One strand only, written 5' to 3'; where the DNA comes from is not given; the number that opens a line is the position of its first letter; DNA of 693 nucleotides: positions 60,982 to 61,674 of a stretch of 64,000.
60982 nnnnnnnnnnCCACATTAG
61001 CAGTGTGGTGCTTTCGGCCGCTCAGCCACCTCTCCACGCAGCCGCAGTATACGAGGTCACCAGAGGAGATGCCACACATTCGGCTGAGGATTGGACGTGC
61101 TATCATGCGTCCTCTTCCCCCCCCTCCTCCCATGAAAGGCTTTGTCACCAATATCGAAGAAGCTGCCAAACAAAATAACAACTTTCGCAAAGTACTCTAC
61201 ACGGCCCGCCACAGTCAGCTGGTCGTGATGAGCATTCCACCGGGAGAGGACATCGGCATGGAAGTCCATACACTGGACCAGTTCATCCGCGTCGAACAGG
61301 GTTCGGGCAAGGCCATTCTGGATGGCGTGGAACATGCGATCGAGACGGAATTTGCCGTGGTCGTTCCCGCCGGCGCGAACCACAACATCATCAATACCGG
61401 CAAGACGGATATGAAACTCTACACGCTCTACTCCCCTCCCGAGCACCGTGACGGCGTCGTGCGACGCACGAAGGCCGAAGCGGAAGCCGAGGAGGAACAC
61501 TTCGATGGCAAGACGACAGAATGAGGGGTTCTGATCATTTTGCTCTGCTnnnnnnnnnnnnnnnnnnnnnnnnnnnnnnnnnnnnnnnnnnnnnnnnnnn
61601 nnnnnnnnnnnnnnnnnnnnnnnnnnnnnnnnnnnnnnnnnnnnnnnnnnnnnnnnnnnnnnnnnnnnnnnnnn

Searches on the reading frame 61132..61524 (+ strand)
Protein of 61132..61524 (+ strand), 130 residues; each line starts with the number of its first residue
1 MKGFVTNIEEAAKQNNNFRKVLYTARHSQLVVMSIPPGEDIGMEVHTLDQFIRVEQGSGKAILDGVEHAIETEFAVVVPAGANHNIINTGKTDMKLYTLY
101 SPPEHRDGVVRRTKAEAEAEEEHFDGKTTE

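Call 50: search_protein_families(library=pfam, proteins=[window:61132-61524:+], max_evalue=0.0001)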
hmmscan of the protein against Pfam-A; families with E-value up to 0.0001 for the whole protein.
window:61132-61524:+ (130 aa): 1 family
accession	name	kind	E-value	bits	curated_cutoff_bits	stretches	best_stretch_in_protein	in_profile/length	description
PF07883.17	Cupin_2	-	1.3e-13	50.9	27.2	1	32-99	2-69/70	Cupin domain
